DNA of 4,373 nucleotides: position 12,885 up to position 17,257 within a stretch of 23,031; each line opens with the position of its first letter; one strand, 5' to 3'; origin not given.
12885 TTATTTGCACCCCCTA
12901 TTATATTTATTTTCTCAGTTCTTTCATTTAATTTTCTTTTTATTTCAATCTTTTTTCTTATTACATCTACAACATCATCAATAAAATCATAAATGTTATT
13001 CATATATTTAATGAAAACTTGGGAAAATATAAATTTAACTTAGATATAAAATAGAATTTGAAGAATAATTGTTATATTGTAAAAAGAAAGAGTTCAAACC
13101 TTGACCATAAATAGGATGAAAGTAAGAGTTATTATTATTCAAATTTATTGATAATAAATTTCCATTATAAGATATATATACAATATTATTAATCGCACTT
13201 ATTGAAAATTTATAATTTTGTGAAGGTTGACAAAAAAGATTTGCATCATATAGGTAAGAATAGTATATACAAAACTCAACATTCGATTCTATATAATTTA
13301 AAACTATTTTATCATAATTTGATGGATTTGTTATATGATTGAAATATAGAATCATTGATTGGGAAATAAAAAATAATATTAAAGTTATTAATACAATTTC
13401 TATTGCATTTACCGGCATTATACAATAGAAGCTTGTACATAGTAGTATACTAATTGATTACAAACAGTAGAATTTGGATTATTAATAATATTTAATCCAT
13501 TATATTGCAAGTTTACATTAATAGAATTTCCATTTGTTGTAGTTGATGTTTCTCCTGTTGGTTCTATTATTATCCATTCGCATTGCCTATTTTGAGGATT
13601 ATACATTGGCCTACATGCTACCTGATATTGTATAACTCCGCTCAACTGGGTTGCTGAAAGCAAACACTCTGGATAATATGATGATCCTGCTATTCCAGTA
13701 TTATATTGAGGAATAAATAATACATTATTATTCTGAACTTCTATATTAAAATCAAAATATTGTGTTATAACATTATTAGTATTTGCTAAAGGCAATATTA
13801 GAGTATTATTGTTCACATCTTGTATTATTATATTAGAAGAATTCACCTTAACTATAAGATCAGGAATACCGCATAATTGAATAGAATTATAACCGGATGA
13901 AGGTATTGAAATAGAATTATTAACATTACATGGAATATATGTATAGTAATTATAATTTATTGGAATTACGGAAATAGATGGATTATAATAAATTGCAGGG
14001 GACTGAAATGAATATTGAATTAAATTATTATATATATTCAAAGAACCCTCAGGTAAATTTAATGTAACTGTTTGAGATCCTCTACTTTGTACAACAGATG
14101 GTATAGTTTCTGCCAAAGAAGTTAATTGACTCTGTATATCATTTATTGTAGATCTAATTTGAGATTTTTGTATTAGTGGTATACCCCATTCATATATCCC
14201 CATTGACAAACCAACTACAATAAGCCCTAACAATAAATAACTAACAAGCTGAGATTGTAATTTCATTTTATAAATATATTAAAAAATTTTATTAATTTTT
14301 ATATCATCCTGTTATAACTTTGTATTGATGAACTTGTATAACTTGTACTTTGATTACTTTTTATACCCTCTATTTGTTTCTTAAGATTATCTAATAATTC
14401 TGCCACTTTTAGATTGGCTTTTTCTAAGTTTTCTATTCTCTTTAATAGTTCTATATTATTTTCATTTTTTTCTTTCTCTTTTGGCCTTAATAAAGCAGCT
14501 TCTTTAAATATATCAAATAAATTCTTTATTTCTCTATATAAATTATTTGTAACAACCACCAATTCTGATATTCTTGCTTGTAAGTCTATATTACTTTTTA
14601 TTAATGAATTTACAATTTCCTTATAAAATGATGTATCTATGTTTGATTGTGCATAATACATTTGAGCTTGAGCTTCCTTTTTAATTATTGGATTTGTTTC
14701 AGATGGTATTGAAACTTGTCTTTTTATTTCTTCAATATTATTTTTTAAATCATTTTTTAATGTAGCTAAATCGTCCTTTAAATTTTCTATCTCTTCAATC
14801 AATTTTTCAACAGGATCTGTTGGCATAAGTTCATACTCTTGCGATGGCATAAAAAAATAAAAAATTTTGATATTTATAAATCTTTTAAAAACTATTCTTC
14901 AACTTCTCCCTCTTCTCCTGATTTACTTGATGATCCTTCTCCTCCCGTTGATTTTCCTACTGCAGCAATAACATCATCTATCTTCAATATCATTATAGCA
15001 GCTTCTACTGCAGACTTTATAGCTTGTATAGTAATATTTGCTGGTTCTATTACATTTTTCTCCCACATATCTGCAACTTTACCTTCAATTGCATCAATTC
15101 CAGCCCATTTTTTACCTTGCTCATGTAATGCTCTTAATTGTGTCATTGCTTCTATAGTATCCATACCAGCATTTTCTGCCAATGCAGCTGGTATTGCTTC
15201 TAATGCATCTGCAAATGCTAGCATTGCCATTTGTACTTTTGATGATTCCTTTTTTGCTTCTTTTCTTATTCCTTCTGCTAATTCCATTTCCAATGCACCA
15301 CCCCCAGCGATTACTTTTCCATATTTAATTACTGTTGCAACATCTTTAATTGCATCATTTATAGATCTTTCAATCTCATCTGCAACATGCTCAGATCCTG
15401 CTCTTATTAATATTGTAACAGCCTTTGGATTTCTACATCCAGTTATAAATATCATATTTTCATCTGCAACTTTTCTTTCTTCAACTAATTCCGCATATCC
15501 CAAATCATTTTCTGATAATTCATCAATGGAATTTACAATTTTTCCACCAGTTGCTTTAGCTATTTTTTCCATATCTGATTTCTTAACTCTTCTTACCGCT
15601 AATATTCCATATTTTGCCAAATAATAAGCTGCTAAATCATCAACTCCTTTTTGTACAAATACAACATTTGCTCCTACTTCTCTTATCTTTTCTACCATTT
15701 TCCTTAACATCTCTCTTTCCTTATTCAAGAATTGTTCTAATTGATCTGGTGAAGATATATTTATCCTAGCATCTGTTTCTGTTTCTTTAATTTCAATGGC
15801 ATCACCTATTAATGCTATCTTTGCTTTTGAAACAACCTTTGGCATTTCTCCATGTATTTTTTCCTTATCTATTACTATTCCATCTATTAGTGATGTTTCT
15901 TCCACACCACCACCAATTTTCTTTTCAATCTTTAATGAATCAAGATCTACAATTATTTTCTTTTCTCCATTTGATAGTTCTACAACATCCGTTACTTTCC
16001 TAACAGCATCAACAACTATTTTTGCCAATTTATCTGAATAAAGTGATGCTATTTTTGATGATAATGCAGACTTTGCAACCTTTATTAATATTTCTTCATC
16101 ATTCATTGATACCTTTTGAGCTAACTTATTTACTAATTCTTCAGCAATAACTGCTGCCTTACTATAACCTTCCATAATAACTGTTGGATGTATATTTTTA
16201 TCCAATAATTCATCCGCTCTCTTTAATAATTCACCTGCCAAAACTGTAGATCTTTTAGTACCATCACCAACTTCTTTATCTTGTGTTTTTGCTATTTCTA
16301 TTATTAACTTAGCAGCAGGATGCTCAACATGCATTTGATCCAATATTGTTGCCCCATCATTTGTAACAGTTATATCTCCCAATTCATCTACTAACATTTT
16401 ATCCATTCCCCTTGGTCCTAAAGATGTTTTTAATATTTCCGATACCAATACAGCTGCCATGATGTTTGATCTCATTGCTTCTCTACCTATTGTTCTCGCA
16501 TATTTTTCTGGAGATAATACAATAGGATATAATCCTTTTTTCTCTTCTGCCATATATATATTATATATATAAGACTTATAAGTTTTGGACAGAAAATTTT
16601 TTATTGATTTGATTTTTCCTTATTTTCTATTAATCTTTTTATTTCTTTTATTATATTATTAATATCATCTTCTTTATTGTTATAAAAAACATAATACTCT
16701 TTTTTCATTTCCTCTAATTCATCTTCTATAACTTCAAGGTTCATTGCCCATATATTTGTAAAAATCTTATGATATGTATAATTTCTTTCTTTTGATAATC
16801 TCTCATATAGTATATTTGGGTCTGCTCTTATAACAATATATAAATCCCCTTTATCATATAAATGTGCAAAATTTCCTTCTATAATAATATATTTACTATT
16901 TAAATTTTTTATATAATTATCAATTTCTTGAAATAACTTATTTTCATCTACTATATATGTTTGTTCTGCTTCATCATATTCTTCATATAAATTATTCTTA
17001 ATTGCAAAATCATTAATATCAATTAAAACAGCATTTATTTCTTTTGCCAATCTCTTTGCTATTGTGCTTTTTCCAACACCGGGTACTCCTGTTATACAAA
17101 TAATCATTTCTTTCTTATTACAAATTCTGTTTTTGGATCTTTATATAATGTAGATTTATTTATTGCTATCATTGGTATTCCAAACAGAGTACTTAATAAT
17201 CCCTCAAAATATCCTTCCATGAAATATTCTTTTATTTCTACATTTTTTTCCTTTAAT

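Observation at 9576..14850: Non-canonical type IV filament-like locus: orphan FlaI/PilB ATPase plus five uncharacterised pilin-like or coiled-coil genes, with no platform protein or prepilin peptidase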

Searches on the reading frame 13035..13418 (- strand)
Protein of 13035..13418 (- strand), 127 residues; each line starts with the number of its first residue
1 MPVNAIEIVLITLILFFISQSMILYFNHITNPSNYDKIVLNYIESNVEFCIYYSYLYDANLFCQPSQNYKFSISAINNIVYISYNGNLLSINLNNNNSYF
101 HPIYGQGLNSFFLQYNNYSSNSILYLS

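Call 4: search_protein_families(library=pfam, proteins=[window:13035-13418:-], max_evalue=1)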
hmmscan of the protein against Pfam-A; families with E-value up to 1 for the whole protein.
window:13035-13418:- (127 aa): 0 families

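Call 5: search_protein_families(library=ncbifam, proteins=[window:13035-13418:-], max_evalue=1)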
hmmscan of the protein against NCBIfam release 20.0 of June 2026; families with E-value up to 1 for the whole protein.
window:13035-13418:- (127 aa): 0 families

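Call 63: search_protein_representatives(protein=window:13035-13418:-)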
Query: 127 residues. Proteins with E-value up to 0.001 (for the whole library): 6; up to 1e-10: 3; up to 1e-30: 1. The best 6 are listed.
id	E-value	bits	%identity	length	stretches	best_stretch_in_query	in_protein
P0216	1.3e-62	225.8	93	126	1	1-127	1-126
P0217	3.7e-17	79.1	44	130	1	3-120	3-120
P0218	3.7e-11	59.8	37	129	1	1-114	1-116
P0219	2.8e-06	44.0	37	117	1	1-99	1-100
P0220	2.9e-05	40.7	33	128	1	1-125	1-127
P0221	6.5e-04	36.3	35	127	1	1-123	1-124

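Call 72: search_protein_families(library=pfam, proteins=[P0217, P0218, P0219, P0220, P0221], max_evalue=1)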
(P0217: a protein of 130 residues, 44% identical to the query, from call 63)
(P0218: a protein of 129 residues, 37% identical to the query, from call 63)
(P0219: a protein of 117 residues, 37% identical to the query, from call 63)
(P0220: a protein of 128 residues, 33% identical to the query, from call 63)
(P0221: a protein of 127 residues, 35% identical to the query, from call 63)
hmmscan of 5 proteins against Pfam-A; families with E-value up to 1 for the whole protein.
P0217 (130 aa): 0 families

P0218 (129 aa): 0 families

P0219 (117 aa): 0 families

P0220 (128 aa): 0 families

P0221 (127 aa): 1 family
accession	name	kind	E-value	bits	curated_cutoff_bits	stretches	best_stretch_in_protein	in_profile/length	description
PF09408.15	bCoV_S1_RBD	-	0.084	13.6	25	1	58-108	27-77/181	Betacoronavirus spike glycoprotein S1, receptor binding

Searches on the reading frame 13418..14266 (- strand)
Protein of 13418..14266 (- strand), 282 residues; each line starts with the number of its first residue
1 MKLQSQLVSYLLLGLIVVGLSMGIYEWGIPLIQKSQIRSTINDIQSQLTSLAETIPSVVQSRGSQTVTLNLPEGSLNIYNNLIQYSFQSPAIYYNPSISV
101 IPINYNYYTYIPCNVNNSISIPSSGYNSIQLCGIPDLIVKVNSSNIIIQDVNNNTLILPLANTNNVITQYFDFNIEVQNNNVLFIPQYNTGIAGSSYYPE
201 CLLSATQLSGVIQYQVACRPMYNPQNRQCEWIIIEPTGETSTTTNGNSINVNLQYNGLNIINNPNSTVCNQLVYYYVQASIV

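Call 4: search_protein_families(library=pfam, proteins=[window:13418-14266:-], max_evalue=1)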
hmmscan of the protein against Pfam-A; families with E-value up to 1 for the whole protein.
window:13418-14266:- (282 aa): 0 families

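Call 5: search_protein_families(library=ncbifam, proteins=[window:13418-14266:-], max_evalue=1)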
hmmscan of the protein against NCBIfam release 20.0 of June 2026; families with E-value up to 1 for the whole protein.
window:13418-14266:- (282 aa): 0 families

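Call 7: find_homologous_proteins(query=window:13418-14266:-, max_evalue=0.001)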
Query window:13418-14266:- (282 aa): 56 proteins with E <= 0.001 among 1158 candidates.
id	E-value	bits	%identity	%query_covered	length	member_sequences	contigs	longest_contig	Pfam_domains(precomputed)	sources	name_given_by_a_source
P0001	1.5e-158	544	91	100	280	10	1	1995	-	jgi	-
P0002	5.5e-158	542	91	100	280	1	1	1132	-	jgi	-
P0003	1.7e-157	541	90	100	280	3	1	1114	-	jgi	-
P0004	2.6e-157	540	89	100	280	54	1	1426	-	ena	-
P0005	3.2e-157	540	90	100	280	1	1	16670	-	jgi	-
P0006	4.4e-157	539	90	100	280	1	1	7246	-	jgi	jgi:hypothetical protein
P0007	4.4e-157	539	90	100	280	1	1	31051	-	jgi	-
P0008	2.4e-156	537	90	100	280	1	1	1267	-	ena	-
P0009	3.6e-155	533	89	100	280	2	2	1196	-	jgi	-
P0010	4.9e-154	529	88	100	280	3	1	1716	-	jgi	jgi:hypothetical protein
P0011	3.3e-153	527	89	100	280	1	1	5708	-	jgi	jgi:hypothetical protein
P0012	4.2e-152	523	86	100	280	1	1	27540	-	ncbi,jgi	jgi:hypothetical protein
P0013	8.9e-152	522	86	100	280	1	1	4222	-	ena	-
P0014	1.7e-151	521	85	100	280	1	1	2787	-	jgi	-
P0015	4.6e-151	520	85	100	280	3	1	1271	-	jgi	-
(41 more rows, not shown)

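Call 43: search_protein_families(library=pfam, alignment_id=A2, max_evalue=0.05)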
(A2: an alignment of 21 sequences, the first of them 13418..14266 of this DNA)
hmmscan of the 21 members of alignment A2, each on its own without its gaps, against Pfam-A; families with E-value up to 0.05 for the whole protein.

A. member 1, window:13418-14266:- (282 aa): 0 families

B. families by the number of members that match (of 21 scanned): 7 families
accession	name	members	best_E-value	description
PF23960.2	DUF7289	11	4.8e-09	Family of unknown function (DUF7289)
PF23928.1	DUF7266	1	0.00036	Family of unknown function (DUF7266)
PF07790.16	Pilin_N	1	0.0027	Archaeal Type IV pilin, N-terminal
PF13895.12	Ig_2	1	0.0071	Immunoglobulin domain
PF14262.12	Cthe_2159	1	0.016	Carbohydrate-binding domain-containing protein Cthe_2159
PF10216.14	ChpXY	1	0.021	CO2 hydration protein (ChpXY)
PF02768.20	DNA_pol3_beta_3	1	0.038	DNA polymerase III beta subunit, C-terminal domain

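Call 44: search_solved_structures(query=A2, max_evalue=1)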
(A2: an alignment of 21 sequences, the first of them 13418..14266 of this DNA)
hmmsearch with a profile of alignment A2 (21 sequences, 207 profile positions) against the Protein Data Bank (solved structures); distinct sequences matched with E-value up to 1: 3.
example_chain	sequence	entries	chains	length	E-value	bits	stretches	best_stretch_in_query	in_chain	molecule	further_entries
8fk7_A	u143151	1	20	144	0.032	17.1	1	2-69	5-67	Flagellin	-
8pfb_G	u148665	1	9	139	0.042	16.7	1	12-65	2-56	Type IV pilin PilE1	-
2n28_A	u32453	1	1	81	0.2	14.5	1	14-54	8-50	Protein Vpu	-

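Call 58: predict_structure(alignment_id=A5)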
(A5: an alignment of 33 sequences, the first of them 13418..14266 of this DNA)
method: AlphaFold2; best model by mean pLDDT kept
length: 282 residues; sequences in the alignment: 33
mean_pLDDT: 80.5   pTM: 0.70
mean pLDDT of the five models: 80.5, 59.0, 54.5, 52.4, 52.4
residues with pLDDT >= 90: 104; 70-90: 118; 50-70: 40; < 50: 20
segments of 3 or more residues with pLDDT < 50: 28-30, 93-108
pLDDT, mean of each block of 10 residues (from residue 1): 63 72 52 68 89 94 96 93 86 47 43 83 92 83 87 77 78 88 87 80 83 89 84 95 90 95 65 93 92
secondary structure, 60 per line:
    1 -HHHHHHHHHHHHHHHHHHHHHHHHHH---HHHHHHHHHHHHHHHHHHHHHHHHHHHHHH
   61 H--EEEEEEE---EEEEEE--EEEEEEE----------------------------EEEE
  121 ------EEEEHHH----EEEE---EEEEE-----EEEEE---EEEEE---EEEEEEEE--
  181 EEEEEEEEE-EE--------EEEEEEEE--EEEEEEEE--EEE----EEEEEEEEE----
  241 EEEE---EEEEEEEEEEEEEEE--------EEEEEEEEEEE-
elements in order: H2-27 H31-61 E64-70 E74-79 E82-88 E117-120 E127-130 E138-141 E145-149 E155-159 E163-167 E171-178 E181-189 E201-208 E211-218 E221-223 E228-236 E241-244 E248-262 E271-281

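Call 61: fold_search(model_id=the predicted structure, library=pdb)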
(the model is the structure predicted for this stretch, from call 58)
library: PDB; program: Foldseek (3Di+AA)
matches with E <= 10: 485; with E <= 0.001: 0
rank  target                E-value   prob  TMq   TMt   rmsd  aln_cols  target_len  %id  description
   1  8tar_A                3.2e-02  0.08  0.11  0.03  18.8       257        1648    8  APC/C-CDH1-UBE2C-Ubiquitin-CyclinB-NTD (released 2023-09-27)
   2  6q6g_A                1.4e-01  0.06  0.12  0.04  18.3       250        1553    8  Cryo-EM structure of the APC/C-Cdc20-Cdk2-cyclinA2-Cks2 complex, the D1 box class (released 2019-09-11)
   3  6q6h_A                1.5e-01  0.06  0.12  0.04  18.3       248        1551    8  Cryo-EM structure of the APC/C-Cdc20-Cdk2-cyclinA2-Cks2 complex, the D2 box class (released 2019-09-11)
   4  5lgg                  1.8e-01  0.03  0.09  0.07  21.4       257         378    9  The N-terminal WD40 domain of Apc1 (Anaphase promoting complex subunit 1) (released 2016-10-05)
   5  3vqm_K                3.1e-01  0.21  0.13  0.33  19.2       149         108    8  Small heat shock protein hsp14.0 of C-terminal deletion variant with C-terminal peptide (released 2012-06-06)
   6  3vqm_A                3.1e-01  0.18  0.13  0.31  18.7       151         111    8  Small heat shock protein hsp14.0 of C-terminal deletion variant with C-terminal peptide (released 2012-06-06)
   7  8yjm_A                4.2e-01  0.09  0.11  0.10  17.1       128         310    8  Structure of human SPT16 MD-CTD and MCM2 HBD chaperoning a histone H3-H4 tetramer and a single chain H2B-H2A chimera (released 2024-03-20)
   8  4nv7_B                4.2e-01  0.08  0.13  0.13  14.3       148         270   12  Crystal Structure of Mesorhizobium Loti Arylamine N-acetyltransferase 1 In Complex With CoA (released 2015-01-21)
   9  4yl9_C                4.2e-01  0.05  0.08  0.15  16.8       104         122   10  Crystal Structure of wild-type of hsp14.1 from Sulfolobus solfatataricus P2 (released 2015-11-04)
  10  9r68_I                4.2e-01  0.03  0.10  0.06  21.5       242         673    8  CPS secretion pathway Wza-Wzc_C1 (Conf 2) (released 2026-03-04)
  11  3vqm_D                4.4e-01  0.18  0.14  0.33  19.6       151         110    9  Small heat shock protein hsp14.0 of C-terminal deletion variant with C-terminal peptide (released 2012-06-06)
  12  4yl9_A                4.7e-01  0.12  0.14  0.29  21.8       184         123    9  Crystal Structure of wild-type of hsp14.1 from Sulfolobus solfatataricus P2 (released 2015-11-04)
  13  3vqm_E                4.9e-01  0.18  0.14  0.33  19.5       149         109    9  Small heat shock protein hsp14.0 of C-terminal deletion variant with C-terminal peptide (released 2012-06-06)
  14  3vqm_G                5.2e-01  0.12  0.12  0.29  18.7       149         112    9  Small heat shock protein hsp14.0 of C-terminal deletion variant with C-terminal peptide (released 2012-06-06)
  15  8pkp_A                5.5e-01  0.03  0.13  0.04  19.7       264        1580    9  Cryo-EM structure of the apo Anaphase-promoting complex/cyclosome (APC/C) at 3.2 Angstrom resolution (released 2023-07-19)
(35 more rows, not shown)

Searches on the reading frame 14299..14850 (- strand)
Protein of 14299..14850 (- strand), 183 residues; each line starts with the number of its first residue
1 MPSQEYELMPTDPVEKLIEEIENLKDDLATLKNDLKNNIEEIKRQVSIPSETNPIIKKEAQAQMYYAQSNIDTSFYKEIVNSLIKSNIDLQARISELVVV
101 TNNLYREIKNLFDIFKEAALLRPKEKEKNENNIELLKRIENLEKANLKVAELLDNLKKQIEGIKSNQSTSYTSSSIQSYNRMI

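Call 4: search_protein_families(library=pfam, proteins=[window:14299-14850:-], max_evalue=1)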
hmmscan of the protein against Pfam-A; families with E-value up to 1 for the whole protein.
window:14299-14850:- (183 aa): 19 families
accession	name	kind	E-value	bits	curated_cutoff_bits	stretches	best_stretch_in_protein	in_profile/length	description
PF20379.3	DUF6674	-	0.012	15.7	28.5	1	108-170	5-62/251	Family of unknown function (DUF6674)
PF24999.1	LAMB4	-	0.014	15.7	27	1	12-42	32-62/66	Laminin subunit beta-4-like domain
PF17561.7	TssO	-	0.021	15.4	29.2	1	126-178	38-89/148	Type VI secretion system, TssO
PF19174.5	DUF5856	-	0.037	15.5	34.6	1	101-167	13-71/94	Family of unknown function (DUF5856)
PF25026.1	Asd-4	-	0.038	14.5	29.1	1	81-159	4-79/80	Asd-4-like domain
PF05852.16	DUF848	-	0.039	14.5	25.3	1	122-171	72-119/145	Gammaherpesvirus protein of unknown function (DUF848)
PF07889.17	DUF1664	-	0.048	14.1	34.6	1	12-85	41-108/124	Protein of unknown function (DUF1664)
PF11172.13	DUF2959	-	0.078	13.6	26.8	0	85-167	68-150/190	Protein of unknown function (DUF2959)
PF12699.13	phiKZ_IP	-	0.1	12.3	27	1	129-167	300-338/387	phiKZ-like phage internal head proteins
PF09177.16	STX6_10_61_N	-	0.11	13.4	29.4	1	25-60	36-71/99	Syntaxin 6/10/61, N-terminal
PF00170.26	bZIP_1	-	0.14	12.7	27.6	0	128-166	24-62/64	bZIP transcription factor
PF18812.6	PBECR3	-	0.14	12.5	30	0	105-142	50-86/115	phage-Barnase-EndoU-ColicinE5/D-RelE like nuclease3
PF25450.1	Rab11-FIP3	-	0.15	12.8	31.9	0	121-167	45-91/125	Rab11-FIP3-like domain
PF07989.16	Cnn_1N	-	0.22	12.2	28.5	1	9-44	33-68/74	Centrosomin N-terminal motif 1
PF13600.11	DUF4140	-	0.34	11.8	27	0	11-42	64-95/98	N-terminal domain of unknown function (DUF4140)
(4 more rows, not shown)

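Call 5: search_protein_families(library=ncbifam, proteins=[window:14299-14850:-], max_evalue=1)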
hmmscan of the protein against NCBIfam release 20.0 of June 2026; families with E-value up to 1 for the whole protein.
window:14299-14850:- (183 aa): 9 families
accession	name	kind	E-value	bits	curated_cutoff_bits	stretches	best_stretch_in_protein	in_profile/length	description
NF050067.1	TonBEntbctnRecCfrA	equivalog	0.0029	16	1200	1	32-115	588-669/698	TonB-dependent ferric enterobactin receptor CfrA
NF001977.0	PRK00766.1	equivalog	0.022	14.1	235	1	25-98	109-182/195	hypothetical protein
NF002375.0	PRK01371.1-2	equivalog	0.091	13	137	0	15-48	78-111/137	sec-independent translocase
NF045780.1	TrlF_fam_ATP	equivalog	0.1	11.3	350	1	16-169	523-676/944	TrlF family AAA-like ATPase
NF010725.0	PRK14127.1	equivalog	0.16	12.4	91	1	55-145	13-101/111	cell division regulator GpsB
NF004434.0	PRK05771.3-3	equivalog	0.19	10.1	777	1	5-48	218-261/686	V-type ATP synthase subunit I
NF038218.1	IcmG_DotF_IVB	equivalog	0.31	10.7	200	1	14-69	154-211/266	type IVB secretion system protein IcmG/DotF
NF052541.1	NucAsocGapRCau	equivalog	0.32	11.2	140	0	16-43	21-48/88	nucleoid-associated protein GapR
TIGR03776.1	RPE5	domain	0.53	10.2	29.45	1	33-50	4-21/43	palindromic element RPE5 domain-containing protein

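Call 57: search_protein_families(library=pfam, alignment_id=A6, max_evalue=0.01)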
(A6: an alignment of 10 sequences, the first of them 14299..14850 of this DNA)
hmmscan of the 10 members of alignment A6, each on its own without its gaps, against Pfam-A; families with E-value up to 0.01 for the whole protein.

A. member 1, window:14299-14850:- (183 aa): 0 families

B. families by the number of members that match (of 10 scanned): 15 families
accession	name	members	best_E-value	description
PF19174.5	DUF5856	4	0.00068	Family of unknown function (DUF5856)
PF07889.17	DUF1664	2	0.0019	Protein of unknown function (DUF1664)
PF20882.2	Sos7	2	0.0022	Kinetochore protein Sos7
PF15035.11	Rootletin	2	0.0028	Ciliary rootlet component, centrosome cohesion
PF16735.10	MYO10_CC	2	0.0047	Unconventional myosin-X coiled coil domain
PF17561.7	TssO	1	0.00035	Type VI secretion system, TssO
PF01017.26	STAT_alpha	1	0.00081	STAT transcription factor, coiled-coil domain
PF18822.6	CdvA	1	0.0011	CdvA-like coiled-coil domain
PF06008.19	Laminin_I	1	0.0011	Laminin Domain I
PF04108.17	ATG17_like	1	0.0023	Autophagy protein ATG17-like domain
PF02646.22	RmuC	1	0.0026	RmuC family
PF09762.14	CCDC93_CC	1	0.0034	CCDC93 coiled-coil domain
PF01442.23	Apolipoprotein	1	0.0061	Apolipoprotein A1/A4/E domain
PF16740.10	SKA2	1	0.0064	Spindle and kinetochore-associated protein 2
PF18979.5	DUF5715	1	0.0076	Family of unknown function (DUF5715)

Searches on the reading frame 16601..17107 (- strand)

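Call 29: search_protein_families(library=pfam, proteins=[window:16601-17107:-], max_evalue=0.01)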
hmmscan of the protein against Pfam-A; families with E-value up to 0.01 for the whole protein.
window:16601-17107:- (168 aa): 23 families
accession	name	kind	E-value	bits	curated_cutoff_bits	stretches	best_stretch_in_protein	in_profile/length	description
PF13238.12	AAA_18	-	1.2e-21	77.9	29.4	1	3-117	1-120/128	AAA domain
PF13207.12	AAA_17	-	3.2e-07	31.2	27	1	6-98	1-113/136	AAA domain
PF00004.35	AAA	-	1.1e-06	29.6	21.2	1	3-70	1-57/131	ATPase family associated with various cellular activities (AAA)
PF08433.16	KTI12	-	9.3e-06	25.8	22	1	2-71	3-53/271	Chromatin associated protein KTI12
PF13173.12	AAA_14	-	9.5e-06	26.1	27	1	2-73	4-88/129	AAA domain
PF01202.28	SKI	-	2.3e-05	25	22.1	1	9-113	1-108/159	Shikimate kinase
PF13671.12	AAA_33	-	3e-05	24.8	27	1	3-45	2-40/143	AAA domain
PF00910.28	RNA_helicase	-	0.0001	23.2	21.5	1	3-45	1-48/105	RNA helicase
PF13401.12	AAA_22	-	0.00013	22.8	27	1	2-42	7-52/130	AAA domain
PF13189.12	Cytidylate_kin2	-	0.00014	22.5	28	1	2-82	1-103/176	Cytidylate kinase-like family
PF13521.12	AAA_28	-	0.00029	21.5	27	1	3-45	2-45/164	AAA domain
PF03266.21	NTPase_1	-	0.0005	20.4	23.9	1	3-26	2-25/168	NTPase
PF07728.20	AAA_5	-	0.00064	20.2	22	1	3-59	2-61/139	AAA domain (dynein-related subfamily)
PF20720.3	nSTAND3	-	0.00064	19.9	27.2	1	2-41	19-61/155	Novel STAND NTPase 3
PF01443.25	Viral_helicase1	-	0.00072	19.9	21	1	4-37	2-38/228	Viral superfamily 1 RNA helicase core domain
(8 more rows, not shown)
